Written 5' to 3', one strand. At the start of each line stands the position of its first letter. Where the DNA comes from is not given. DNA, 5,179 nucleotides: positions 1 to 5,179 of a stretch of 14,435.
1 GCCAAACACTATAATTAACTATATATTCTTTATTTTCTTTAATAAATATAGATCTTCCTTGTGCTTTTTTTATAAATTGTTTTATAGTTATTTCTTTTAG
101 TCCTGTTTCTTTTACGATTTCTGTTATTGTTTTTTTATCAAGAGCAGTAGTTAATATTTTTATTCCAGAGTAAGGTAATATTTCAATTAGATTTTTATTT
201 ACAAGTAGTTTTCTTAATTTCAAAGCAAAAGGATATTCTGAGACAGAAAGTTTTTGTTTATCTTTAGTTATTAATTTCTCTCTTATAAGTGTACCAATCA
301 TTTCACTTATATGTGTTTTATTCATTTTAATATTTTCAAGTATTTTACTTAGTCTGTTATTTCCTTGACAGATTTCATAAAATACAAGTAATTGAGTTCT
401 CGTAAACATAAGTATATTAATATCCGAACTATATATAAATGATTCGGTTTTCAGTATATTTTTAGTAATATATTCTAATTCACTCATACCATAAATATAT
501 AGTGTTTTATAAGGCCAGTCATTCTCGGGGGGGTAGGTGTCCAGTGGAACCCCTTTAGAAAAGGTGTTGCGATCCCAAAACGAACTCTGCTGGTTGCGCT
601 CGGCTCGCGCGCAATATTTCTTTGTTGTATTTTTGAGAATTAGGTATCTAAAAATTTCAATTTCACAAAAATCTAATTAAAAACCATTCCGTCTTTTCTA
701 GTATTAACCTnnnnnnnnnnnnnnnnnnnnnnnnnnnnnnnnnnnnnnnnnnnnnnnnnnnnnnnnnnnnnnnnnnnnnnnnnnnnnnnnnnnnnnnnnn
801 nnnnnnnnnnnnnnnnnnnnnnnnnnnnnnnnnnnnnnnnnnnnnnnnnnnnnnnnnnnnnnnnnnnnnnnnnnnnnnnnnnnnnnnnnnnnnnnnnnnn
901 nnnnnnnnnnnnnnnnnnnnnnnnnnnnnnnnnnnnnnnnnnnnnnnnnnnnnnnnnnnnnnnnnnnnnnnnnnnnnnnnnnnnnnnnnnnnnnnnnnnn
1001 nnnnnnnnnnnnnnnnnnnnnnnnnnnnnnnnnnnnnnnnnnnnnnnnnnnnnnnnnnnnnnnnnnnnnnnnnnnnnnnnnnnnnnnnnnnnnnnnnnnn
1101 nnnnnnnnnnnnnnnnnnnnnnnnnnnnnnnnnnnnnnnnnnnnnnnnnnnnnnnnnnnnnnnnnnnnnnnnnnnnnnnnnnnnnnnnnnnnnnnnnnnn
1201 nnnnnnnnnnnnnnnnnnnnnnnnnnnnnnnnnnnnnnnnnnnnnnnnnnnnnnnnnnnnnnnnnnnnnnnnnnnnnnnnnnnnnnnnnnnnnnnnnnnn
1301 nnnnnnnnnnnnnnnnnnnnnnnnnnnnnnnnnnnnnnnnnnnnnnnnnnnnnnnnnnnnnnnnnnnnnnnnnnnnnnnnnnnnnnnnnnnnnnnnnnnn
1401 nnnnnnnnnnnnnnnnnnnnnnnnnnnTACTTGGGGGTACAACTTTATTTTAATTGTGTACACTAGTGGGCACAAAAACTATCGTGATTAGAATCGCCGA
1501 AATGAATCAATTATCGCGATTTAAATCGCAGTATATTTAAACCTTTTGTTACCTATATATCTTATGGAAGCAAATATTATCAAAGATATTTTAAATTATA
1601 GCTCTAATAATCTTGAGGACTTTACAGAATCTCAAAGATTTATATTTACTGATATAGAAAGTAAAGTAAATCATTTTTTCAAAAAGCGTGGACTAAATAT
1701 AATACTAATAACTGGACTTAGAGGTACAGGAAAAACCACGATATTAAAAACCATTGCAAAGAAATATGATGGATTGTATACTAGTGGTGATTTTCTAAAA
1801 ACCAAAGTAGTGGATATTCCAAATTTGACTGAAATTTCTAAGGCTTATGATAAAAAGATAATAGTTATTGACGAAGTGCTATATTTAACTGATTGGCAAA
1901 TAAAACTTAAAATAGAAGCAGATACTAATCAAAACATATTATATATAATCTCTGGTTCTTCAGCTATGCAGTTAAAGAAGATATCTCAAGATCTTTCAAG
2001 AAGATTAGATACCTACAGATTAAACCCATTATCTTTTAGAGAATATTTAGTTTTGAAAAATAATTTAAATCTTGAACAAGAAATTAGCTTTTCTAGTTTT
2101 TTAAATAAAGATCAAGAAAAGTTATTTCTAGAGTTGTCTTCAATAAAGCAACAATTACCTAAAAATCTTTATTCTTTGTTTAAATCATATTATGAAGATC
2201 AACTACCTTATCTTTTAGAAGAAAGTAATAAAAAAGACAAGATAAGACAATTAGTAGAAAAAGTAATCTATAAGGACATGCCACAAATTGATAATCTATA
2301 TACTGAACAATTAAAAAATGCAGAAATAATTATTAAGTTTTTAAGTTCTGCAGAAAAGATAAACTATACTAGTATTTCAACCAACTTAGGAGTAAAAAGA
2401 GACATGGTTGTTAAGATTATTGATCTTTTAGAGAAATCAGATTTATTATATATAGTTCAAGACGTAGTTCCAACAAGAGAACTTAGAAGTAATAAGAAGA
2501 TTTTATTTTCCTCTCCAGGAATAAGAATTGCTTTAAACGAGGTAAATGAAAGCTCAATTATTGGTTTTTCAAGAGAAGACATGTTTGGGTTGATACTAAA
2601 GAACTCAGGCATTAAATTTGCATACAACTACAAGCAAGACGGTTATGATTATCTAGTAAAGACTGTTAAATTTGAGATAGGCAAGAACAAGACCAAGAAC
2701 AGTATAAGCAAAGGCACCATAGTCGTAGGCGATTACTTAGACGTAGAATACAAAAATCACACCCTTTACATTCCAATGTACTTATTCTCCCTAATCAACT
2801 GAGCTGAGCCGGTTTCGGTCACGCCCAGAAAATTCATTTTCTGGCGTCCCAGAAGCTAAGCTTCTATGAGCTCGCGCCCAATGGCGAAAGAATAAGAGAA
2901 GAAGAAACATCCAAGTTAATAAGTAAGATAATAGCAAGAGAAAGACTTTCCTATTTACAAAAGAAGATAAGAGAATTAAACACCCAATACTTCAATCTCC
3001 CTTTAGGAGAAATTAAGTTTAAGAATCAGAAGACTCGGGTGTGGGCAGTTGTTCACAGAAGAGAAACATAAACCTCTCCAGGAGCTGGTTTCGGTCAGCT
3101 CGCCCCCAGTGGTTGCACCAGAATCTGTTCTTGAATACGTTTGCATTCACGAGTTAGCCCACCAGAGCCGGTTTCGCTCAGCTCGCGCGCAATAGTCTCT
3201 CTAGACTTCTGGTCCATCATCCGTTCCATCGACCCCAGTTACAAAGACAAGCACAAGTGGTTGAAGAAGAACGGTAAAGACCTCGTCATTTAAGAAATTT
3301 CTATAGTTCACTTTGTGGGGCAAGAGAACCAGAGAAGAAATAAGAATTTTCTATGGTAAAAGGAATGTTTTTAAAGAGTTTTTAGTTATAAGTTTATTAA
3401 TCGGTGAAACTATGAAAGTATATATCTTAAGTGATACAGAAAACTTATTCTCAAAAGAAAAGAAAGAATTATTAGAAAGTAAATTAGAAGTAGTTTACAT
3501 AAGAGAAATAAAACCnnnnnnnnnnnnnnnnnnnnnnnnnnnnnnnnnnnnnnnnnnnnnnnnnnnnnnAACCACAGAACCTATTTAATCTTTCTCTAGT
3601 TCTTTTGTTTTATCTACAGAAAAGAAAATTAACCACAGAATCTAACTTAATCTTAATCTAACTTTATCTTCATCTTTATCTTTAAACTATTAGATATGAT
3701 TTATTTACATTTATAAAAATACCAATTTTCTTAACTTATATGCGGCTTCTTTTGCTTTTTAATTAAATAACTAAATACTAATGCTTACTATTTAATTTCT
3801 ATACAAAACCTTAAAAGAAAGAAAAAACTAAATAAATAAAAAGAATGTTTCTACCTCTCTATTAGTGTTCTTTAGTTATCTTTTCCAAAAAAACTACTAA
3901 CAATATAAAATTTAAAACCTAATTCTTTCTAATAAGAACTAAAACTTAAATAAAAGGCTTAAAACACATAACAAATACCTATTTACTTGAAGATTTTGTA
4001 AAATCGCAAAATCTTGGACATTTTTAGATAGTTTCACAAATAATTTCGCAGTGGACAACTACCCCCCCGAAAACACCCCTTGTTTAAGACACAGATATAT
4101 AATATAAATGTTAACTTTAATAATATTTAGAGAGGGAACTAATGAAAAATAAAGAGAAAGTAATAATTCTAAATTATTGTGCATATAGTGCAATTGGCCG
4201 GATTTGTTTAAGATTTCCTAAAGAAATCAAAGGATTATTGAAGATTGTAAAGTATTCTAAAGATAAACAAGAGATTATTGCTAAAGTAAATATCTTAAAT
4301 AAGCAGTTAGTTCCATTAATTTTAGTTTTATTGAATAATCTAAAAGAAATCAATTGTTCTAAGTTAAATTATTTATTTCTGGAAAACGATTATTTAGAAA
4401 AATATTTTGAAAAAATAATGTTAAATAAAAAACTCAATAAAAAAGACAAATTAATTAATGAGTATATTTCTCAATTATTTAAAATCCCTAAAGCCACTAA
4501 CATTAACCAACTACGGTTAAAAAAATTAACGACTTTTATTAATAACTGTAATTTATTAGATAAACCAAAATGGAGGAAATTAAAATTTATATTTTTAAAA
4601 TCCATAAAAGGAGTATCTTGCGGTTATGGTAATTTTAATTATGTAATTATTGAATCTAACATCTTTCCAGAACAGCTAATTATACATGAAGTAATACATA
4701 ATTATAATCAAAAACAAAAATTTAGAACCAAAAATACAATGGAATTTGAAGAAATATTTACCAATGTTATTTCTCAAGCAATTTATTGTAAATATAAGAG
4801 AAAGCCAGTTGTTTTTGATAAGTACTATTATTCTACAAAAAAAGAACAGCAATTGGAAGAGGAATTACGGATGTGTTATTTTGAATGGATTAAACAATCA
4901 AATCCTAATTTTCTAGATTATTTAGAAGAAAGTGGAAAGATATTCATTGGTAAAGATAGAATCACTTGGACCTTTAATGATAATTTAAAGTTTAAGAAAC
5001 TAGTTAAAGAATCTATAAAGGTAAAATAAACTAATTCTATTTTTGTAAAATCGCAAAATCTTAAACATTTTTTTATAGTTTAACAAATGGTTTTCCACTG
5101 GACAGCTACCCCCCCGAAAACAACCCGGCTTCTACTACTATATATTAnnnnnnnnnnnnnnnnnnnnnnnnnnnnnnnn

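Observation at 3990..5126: Family-A ~90-bp element with an invariant C7 core: four copies, each aimed at a gene start, two of them bracketing one gene like a cassette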

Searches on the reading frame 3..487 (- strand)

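Call 12: search_protein_families(library=pfam, proteins=[window:3-487:-], max_evalue=0.01)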
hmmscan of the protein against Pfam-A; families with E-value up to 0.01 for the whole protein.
window:3-487:- (161 aa): 3 families
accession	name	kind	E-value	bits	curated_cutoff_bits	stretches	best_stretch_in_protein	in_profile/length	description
PF13463.12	HTH_27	-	0.00059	20.5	22.2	1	29-78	2-53/68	Winged helix DNA-binding domain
PF14947.12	HTH_45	-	0.0045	17.4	25.5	0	38-82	13-58/77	Winged helix-turn-helix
PF04492.19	Phage_rep_O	-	0.0097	16.8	28.7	0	46-82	52-88/95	Bacteriophage replication protein O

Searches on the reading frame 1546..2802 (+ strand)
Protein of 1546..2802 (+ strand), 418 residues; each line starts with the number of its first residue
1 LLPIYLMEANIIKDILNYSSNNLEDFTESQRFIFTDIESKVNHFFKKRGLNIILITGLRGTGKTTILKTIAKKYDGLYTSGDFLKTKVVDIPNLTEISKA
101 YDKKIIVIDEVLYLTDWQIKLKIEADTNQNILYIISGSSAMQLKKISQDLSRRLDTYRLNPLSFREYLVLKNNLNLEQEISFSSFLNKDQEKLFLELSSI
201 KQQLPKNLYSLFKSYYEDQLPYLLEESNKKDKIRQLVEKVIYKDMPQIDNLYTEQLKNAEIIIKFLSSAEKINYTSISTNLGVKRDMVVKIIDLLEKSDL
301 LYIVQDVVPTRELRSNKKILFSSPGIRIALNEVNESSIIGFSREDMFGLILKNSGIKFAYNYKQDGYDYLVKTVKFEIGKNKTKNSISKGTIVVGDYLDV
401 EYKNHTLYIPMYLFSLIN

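Call 12: search_protein_families(library=pfam, proteins=[window:1546-2802:+], max_evalue=0.01)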
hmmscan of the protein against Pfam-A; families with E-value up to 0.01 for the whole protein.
window:1546-2802:+ (418 aa): 12 families
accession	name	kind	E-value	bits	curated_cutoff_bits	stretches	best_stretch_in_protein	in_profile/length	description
PF13173.12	AAA_14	-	6.3e-24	84.9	27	1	51-168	3-129/129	AAA domain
PF13635.12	DUF4143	-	1.9e-06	28.1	28.1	1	267-348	26-107/160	Domain of unknown function (DUF4143)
PF20720.3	nSTAND3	-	7.9e-06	26.1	27.2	1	51-123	18-85/155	Novel STAND NTPase 3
PF25199.1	nSTAND_NTPase5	-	0.0001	22.6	34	1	33-111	24-105/145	Novel STAND NTPase 5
PF05673.19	DUF815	-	0.00015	21.5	23.8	1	35-109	38-114/249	Protein of unknown function (DUF815)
PF13191.12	AAA_16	-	0.00029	21.8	32.6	1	48-86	23-63/167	AAA ATPase domain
PF13401.12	AAA_22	-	0.00046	21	27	1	51-76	6-31/130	AAA domain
PF00004.35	AAA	-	0.00072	20.4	21.2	1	53-111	1-66/131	ATPase family associated with various cellular activities (AAA)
PF13238.12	AAA_18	-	0.0014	19.5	29.4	1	53-85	1-25/128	AAA domain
PF00931.28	NB-ARC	-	0.0024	17.6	23.5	1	38-115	6-77/248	NB-ARC domain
PF00005.33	ABC_tran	-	0.0026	18.8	25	1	52-111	13-67/137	ABC transporter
PF13207.12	AAA_17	-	0.0035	18.1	27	1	56-112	1-57/136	AAA domain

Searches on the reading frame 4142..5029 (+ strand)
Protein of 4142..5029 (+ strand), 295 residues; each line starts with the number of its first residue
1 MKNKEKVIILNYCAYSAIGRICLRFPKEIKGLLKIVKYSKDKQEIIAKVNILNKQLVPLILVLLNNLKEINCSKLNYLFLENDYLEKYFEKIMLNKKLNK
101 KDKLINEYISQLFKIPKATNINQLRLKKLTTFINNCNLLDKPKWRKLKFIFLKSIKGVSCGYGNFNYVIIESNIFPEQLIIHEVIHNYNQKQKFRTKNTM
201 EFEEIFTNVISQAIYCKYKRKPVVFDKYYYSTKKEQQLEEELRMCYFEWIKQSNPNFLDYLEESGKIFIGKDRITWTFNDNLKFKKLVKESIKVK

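Call 12: search_protein_families(library=pfam, proteins=[window:4142-5029:+], max_evalue=0.01)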
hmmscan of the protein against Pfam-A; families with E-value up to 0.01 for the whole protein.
window:4142-5029:+ (295 aa): 0 families

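Call 26: search_protein_families(library=ncbifam, proteins=[window:4142-5029:+], max_evalue=0.01)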
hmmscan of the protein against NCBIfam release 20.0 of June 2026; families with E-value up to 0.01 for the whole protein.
window:4142-5029:+ (295 aa): 0 families

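Call 68: find_encoding_contigs(protein=window:4142-5029:+, flank=4000, max_places=6)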
Protein window:4142-5029:+ (295 aa): 6 contigs read that carry it; 5 places shown.
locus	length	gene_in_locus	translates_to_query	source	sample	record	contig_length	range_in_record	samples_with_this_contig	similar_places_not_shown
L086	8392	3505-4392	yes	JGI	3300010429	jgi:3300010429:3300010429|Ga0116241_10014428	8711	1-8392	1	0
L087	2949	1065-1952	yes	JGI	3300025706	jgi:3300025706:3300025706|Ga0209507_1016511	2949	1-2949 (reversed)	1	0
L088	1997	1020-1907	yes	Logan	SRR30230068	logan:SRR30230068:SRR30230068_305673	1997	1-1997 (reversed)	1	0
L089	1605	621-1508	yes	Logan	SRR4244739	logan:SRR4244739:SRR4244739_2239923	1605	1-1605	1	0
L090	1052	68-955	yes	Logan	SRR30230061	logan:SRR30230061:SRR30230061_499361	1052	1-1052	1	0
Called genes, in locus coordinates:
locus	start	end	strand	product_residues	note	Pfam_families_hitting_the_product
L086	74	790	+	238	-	PF01863:YgjP-like, PF10263:SprT-like (weak)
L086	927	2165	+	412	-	PF20720:nSTAND3 (faint), PF13173:AAA_14, PF13635:DUF4143 (weak)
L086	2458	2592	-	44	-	-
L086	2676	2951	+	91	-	-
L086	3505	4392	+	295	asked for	-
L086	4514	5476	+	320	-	PF10543:ORF6N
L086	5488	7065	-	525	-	PF01541:GIY-YIG, PF27096:UvrC_M, PF02151:UVR, PF22920:UvrC_RNaseH, PF08459:UvrC_RNaseH_dom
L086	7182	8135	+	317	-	PF02661:Fic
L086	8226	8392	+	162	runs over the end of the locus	?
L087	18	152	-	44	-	-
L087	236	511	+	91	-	-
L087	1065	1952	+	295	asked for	-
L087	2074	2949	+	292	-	?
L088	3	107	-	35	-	?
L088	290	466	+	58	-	-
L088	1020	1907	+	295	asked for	-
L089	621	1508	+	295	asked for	-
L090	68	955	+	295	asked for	-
